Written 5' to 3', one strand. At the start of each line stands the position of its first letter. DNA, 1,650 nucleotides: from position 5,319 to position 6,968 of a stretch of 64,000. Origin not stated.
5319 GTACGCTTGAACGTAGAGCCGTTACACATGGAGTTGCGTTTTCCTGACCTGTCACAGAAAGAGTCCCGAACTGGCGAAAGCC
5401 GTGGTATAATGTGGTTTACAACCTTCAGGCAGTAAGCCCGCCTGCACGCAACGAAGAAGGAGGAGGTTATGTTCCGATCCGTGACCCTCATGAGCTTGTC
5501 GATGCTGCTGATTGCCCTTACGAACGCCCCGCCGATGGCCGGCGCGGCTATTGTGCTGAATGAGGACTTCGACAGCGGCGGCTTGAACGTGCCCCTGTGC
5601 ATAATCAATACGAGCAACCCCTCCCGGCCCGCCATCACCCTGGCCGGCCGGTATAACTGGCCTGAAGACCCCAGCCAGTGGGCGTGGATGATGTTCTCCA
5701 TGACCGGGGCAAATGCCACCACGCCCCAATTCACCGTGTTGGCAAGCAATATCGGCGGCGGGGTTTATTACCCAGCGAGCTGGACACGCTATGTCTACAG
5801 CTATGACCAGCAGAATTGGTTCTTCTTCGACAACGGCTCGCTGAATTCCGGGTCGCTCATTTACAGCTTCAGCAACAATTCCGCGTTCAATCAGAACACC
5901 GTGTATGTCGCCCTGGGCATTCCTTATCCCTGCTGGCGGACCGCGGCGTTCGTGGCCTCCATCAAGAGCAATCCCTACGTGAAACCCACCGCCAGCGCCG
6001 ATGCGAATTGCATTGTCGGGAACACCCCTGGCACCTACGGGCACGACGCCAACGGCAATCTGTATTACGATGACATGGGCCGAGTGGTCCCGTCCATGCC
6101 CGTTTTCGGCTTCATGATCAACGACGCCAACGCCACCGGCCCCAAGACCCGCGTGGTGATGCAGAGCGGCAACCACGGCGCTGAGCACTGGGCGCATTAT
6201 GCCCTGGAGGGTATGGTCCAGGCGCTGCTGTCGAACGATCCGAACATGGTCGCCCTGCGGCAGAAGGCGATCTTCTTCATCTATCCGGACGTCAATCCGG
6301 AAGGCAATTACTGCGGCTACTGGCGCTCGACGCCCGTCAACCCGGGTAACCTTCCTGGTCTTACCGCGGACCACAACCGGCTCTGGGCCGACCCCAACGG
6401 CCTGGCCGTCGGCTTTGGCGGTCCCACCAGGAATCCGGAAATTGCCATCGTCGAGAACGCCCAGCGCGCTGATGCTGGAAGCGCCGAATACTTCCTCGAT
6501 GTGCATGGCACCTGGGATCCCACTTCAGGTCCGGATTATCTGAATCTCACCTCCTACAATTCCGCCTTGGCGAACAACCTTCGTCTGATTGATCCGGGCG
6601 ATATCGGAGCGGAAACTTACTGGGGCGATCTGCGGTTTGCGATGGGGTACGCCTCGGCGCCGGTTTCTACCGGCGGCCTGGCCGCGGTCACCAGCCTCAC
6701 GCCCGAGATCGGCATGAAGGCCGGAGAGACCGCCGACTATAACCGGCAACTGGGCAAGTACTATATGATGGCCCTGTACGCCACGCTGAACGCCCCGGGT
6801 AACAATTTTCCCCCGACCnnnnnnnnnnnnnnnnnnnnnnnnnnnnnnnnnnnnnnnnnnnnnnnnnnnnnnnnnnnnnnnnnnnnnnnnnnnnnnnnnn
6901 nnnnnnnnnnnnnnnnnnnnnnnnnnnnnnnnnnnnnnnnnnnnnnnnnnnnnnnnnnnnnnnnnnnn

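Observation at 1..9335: Three consecutive dockerin-tailed giant secreted proteins sharing near-identical DNA modules (cellulosome-like component set in a non-clostridial context)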

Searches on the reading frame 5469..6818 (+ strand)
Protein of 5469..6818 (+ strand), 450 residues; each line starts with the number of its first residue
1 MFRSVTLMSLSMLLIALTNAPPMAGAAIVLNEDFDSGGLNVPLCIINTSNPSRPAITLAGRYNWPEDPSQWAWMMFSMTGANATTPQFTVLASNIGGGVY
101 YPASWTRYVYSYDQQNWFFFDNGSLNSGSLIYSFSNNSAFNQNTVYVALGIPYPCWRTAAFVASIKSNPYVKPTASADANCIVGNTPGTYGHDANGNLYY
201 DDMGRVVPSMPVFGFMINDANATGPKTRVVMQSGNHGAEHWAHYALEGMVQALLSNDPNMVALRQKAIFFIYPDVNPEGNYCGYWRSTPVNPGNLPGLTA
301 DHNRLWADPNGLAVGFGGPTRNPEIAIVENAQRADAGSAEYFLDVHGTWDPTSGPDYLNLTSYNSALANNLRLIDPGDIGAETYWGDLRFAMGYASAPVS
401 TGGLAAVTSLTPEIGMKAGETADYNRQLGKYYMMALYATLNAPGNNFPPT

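Call 13: find_homologous_proteins(query=window:5469-6818:+, max_evalue=0.00001)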
Query window:5469-6818:+ (450 aa): 11 proteins with E <= 0.00001 among 8000 candidates.
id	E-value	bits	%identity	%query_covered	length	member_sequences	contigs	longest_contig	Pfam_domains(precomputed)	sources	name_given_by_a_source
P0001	1.1e-149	517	58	95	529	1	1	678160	PF00246.30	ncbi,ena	-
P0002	3.2e-134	466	59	78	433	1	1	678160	PF00246.30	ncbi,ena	-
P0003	2.6e-112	394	47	92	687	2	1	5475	PF22352.3,PF00801.27,PF00404.25,PF18911.7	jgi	jgi:hypothetical protein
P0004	1.3e-68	250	40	97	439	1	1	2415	-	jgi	jgi:hypothetical protein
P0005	2.5e-66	243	39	96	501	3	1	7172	PF00246.30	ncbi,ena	-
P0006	1.9e-64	236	38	94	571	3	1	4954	PF00246.30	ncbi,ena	-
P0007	6.5e-58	215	36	96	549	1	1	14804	PF24827.2,PF00246.30,PF18027.7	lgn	-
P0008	7.9e-56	208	48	51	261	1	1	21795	-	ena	-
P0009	6.0e-51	192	38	77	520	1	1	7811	PF00246.30,PF18027.7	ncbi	-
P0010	4.4e-49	186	38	72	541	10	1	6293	PF24827.2,PF00246.30,PF18027.7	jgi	jgi:hypothetical protein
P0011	7.3e-26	109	34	62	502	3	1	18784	PF00246.30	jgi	-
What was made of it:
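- Closest known: Bacterial CCP-like M14 carboxypeptidases. Different: Its own subfamily is small: 11 proteins in a 5.8-billion-sequence search (call 13).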

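Call 17: find_related_loci(query=A2, collection=genome_contigs, flank=10000)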
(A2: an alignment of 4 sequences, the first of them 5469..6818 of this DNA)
Query A2 (450 aa) in genome_contigs; peptide patterns used: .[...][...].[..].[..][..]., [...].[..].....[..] (x = any residue, [..] = any of these).
23 stretches matched a pattern; 7 encode a relative of the query (tblastn E <= 1e-3); 7 distinct loci.
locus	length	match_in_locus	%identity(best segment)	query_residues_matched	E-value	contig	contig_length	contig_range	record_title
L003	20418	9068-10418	64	7-450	3e-162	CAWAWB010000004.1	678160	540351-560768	MAG: uncultured Phycisphaerales bacterium isolate MFD04492.bin.2.132 genome assembly, contig: contig_42299, whole genome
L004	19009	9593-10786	34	11-436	6e-71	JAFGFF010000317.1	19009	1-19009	MAG: Pirellulales bacterium isolate Zod_Metabat.1299 k87_9400784, whole genome shotgun sequence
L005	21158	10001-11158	35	23-448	7e-69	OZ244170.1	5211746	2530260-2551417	MAG: Bythopirellula sp. isolate f6878414-ee93-430e-8b6d-a8950867fc93 genome assembly, chromosome: 1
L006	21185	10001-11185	35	4-440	3e-58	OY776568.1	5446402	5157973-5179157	MAG: Phycisphaerae bacterium isolate 383648cc-b706-4f19-8acf-b8ba9176e0b9 genome assembly, chromosome: 1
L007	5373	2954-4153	34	6-444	1e-56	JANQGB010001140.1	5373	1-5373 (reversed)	MAG: Phycisphaerae bacterium isolate PL23b_bin.28 k99_2707152, whole genome shotgun sequence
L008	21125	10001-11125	33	28-440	1e-54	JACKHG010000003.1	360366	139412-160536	MAG: Phycisphaerales bacterium isolate HK-STAS-PLAN-12 HK-STAS-PLAN-12_3, whole genome shotgun sequence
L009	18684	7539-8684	35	21-440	6e-59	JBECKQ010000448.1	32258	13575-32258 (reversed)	MAG: Phycisphaerae bacterium isolate ETDI83 k127_2140191, whole genome shotgun sequence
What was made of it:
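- Taxon: the closest loci are all Phycisphaerae or Pirellulales MAGs, the best being an uncultured Phycisphaerales MAG at 64% identity (call 17).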

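Call 57: search_protein_families(library=pfam, proteins=[P0003, P0005, P0006, P0009, P0010, L003:3506-6385:-, L003:6657-8390:+, L003:11498-13087:+, L003:14058-15827:+, L003:17032-18333:+], max_evalue=0.01)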
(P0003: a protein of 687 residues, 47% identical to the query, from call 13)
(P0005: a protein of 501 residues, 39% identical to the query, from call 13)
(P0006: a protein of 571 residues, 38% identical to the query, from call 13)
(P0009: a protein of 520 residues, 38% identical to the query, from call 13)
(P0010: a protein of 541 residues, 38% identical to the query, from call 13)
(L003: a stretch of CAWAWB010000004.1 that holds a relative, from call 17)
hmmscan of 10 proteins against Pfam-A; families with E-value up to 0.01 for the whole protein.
P0003 (687 aa): 8 families
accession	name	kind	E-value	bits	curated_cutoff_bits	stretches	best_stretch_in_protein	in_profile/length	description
PF22352.2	K319L-like_PKD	-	4.4e-28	97.6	27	2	449-533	1-84/84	K319L-like, PKD domain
PF00801.26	PKD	-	2.6e-11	43.8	23.5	2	563-630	21-80/80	PKD domain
PF00404.24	Dockerin_1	-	1.8e-07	31.7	22.9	1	633-680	1-51/57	Dockerin type I domain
PF18911.6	PKD_4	-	7.1e-07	29.6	27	1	539-624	1-77/85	PKD domain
PF18027.6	Pepdidase_M14_N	-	4.5e-05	24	23.2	1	37-147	3-105/107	Cytosolic carboxypeptidase N-terminal domain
PF24827.1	AstE_AspA_cat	-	4.7e-05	23.4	25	1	227-359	4-123/192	Succinylglutamate desuccinylase/Aspartoacylase catalytic domain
PF18981.6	InlK_D3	-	0.00099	19.6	25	0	601-630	44-73/75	Internalin K domain (D3/D4)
PF01613.24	Flavin_Reduct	-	0.0028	18.2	27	0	557-618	6-66/153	Flavin reductase like domain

P0005 (501 aa): 2 families
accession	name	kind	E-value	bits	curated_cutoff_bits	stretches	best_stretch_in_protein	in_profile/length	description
PF00246.29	Peptidase_M14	-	2.1e-09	37.9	21.6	1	199-270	28-104/286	Zinc carboxypeptidase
PF07589.16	PEP-CTERM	-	0.0087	16.6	20.7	1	477-499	1-24/24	PEP-CTERM motif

P0006 (571 aa): 2 families
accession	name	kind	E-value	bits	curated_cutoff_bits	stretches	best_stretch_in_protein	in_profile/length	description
PF00246.29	Peptidase_M14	-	5e-08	33.3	21.6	1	199-291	28-135/286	Zinc carboxypeptidase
PF07589.16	PEP-CTERM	-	1.8e-05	25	20.7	1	544-566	2-24/24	PEP-CTERM motif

P0009 (520 aa): 3 families
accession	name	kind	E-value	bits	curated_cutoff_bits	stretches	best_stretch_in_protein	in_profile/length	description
PF00246.29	Peptidase_M14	-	3.7e-12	46.9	21.6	1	189-287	20-133/286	Zinc carboxypeptidase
PF18027.6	Pepdidase_M14_N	-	2.1e-05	25.1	23.2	1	37-146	3-106/107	Cytosolic carboxypeptidase N-terminal domain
PF24827.1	AstE_AspA_cat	-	0.0025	17.8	25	1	214-340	3-123/192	Succinylglutamate desuccinylase/Aspartoacylase catalytic domain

P0010 (541 aa): 4 families
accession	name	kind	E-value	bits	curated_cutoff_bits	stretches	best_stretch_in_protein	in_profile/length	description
PF00246.29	Peptidase_M14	-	5.5e-15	56.2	21.6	1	200-350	20-194/286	Zinc carboxypeptidase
PF18027.6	Pepdidase_M14_N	-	1.3e-06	28.9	23.2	1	58-157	8-106/107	Cytosolic carboxypeptidase N-terminal domain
PF24827.1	AstE_AspA_cat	-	1.5e-06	28.3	25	1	224-343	2-110/192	Succinylglutamate desuccinylase/Aspartoacylase catalytic domain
PF00404.24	Dockerin_1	-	0.00036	21.1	22.9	1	431-485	2-54/57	Dockerin type I domain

L003:3506-6385:- (959 aa): 8 families
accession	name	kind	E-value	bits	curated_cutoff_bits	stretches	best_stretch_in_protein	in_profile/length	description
PF22352.2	K319L-like_PKD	-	2.3e-26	92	27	3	693-777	1-83/84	K319L-like, PKD domain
PF03422.21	CBM_6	-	1.5e-15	58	28.9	1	571-680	8-123/125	Carbohydrate binding module (family 6)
PF18099.7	CBM_35_2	-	5.1e-14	52.7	23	1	570-679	1-111/112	Carbohydrate binding module (family 35)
PF00801.26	PKD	-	2.3e-10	40.8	23.5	2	448-520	13-78/80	PKD domain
PF18911.6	PKD_4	-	1.6e-09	38.1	27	1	432-511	1-72/85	PKD domain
PF00246.29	Peptidase_M14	-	8.9e-09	35.8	21.6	1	201-302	18-114/286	Zinc carboxypeptidase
PF18981.6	InlK_D3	-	6.3e-06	26.6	25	0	850-884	40-74/75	Internalin K domain (D3/D4)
PF00404.24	Dockerin_1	-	7.4e-05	23.3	22.9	1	889-950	2-51/57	Dockerin type I domain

L003:6657-8390:+ (577 aa): 0 families

L003:11498-13087:+ (529 aa): 2 families
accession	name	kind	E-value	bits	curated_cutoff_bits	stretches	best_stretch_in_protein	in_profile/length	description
PF00246.29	Peptidase_M14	-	3.2e-08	34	21.6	1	212-310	23-136/286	Zinc carboxypeptidase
PF18027.6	Pepdidase_M14_N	-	0.00027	21.5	23.2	1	38-147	3-105/107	Cytosolic carboxypeptidase N-terminal domain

L003:14058-15827:+ (589 aa): 3 families
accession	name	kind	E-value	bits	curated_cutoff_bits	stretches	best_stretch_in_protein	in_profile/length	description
PF22352.2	K319L-like_PKD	-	2.5e-08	34.3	27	1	361-443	1-82/84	K319L-like, PKD domain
PF00246.29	Peptidase_M14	-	1.9e-07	31.4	21.6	1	127-226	19-113/286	Zinc carboxypeptidase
PF00801.26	PKD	-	0.0046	17.4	23.5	1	367-441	10-76/80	PKD domain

L003:17032-18333:+ (433 aa): 1 family
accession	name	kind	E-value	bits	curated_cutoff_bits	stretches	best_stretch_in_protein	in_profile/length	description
PF00246.29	Peptidase_M14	-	1.6e-06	28.4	21.6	1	227-308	29-119/286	Zinc carboxypeptidase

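Call 71: search_solved_structures(query=L003:6657-8390:+, max_evalue=1)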
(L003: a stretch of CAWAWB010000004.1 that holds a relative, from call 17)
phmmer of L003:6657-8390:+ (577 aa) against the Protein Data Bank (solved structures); distinct sequences matched with E-value up to 1: 0.

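Call 73: search_solved_structures(query=A1, max_evalue=0.01, show_alignments=2)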
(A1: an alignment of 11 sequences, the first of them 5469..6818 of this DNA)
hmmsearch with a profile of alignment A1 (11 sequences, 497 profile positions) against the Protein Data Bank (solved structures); distinct sequences matched with E-value up to 0.01: 13.
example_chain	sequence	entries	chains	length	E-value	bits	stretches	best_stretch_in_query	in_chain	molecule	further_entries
3k2k_A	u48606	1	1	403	1.8e-30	109.5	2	195-358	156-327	putative carboxypeptidase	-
4b6z_A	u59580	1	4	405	1.2e-27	100.2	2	194-364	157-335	FAMILY M14 UNASSIGNED PEPTIDASE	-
3l2n_A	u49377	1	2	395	2e-27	99.5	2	217-328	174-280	Peptidase M14, carboxypeptidase A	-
4a37_A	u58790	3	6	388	3.2e-26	95.5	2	223-330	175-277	METALLO-CARBOXYPEPTIDASE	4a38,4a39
8v3m_A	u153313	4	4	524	7.2e-12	48.2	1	221-341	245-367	Cytosolic carboxypeptidase-like protein 5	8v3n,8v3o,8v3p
8v3q_A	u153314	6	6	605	8.1e-09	38.1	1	221-294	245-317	Cytosolic carboxypeptidase-like protein 5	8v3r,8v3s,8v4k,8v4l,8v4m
2pcu_A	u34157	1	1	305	0.00013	24.2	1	203-343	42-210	Carboxypeptidase A4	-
2bo9_A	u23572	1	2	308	0.00013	24.2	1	203-343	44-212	CARBOXYPEPTIDASE A4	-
4a94_A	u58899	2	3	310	0.00013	24.2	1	203-343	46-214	CARBOXYPEPTIDASE A4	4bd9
2boa_A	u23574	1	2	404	0.00025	23.3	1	203-343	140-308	CARBOXYPEPTIDASE A4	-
5mrv_A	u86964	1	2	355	0.0016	20.6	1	196-349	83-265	Carboxypeptidase O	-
1dtd_A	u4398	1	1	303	0.0029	19.7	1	213-339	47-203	CARBOXYPEPTIDASE A2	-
1aye_A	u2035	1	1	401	0.0045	19.1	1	213-338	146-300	PROCARBOXYPEPTIDASE A2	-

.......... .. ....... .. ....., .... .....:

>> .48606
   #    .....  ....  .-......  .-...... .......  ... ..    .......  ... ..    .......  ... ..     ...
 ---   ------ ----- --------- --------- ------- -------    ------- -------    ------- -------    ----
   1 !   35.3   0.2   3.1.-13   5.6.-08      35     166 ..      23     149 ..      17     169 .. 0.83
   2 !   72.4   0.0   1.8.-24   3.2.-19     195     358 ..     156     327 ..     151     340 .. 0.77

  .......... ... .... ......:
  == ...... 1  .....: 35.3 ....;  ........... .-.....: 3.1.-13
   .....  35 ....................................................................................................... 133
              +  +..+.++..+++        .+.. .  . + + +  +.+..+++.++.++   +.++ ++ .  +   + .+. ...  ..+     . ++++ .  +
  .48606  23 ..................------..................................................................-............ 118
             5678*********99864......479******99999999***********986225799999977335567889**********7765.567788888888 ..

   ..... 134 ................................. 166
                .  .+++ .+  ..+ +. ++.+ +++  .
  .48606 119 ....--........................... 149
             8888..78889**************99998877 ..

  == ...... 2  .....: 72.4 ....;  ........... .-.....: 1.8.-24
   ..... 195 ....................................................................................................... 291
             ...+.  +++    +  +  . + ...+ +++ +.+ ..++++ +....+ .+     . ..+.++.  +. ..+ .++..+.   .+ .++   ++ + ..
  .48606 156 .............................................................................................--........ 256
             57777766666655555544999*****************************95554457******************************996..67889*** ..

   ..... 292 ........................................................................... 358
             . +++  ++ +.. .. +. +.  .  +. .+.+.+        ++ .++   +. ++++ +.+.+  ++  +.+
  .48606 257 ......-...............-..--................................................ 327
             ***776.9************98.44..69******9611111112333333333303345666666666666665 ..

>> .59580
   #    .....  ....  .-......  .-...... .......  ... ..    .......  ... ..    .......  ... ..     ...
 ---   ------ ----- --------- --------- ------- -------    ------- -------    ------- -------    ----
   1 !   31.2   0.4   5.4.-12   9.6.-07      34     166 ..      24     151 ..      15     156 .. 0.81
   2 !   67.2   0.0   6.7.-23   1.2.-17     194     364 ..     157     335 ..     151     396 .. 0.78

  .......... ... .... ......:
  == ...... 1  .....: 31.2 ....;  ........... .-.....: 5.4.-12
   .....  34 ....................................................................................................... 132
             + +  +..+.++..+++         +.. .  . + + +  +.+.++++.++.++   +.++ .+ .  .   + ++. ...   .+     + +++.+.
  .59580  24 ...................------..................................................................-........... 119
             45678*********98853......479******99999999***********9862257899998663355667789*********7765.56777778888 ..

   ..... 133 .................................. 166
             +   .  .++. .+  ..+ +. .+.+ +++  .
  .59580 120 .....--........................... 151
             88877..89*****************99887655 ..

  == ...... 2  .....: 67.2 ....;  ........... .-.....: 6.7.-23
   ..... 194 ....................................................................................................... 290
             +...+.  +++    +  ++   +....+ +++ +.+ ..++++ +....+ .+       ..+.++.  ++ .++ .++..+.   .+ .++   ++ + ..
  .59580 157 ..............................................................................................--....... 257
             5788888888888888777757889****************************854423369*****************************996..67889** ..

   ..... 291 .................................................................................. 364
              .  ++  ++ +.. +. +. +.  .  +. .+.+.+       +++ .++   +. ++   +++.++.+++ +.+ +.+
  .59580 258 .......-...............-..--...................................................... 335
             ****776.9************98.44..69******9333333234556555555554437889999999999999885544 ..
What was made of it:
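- On M14 metallocarboxypeptidase: The family profile hits solved M14 enzymes at E 1.8e-30 (call 73).
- A profile of the family hits solved bacterial CCP-like M14 enzymes at E 1.8e-30 to 3.2e-26 (call 73).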

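Call 80: search_protein_families(library=ncbifam, proteins=[L003:6657-8390:+], max_evalue=0.1)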
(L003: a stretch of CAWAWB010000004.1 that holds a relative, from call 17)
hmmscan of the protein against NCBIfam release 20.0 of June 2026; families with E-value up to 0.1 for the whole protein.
L003:6657-8390:+ (577 aa): 0 families
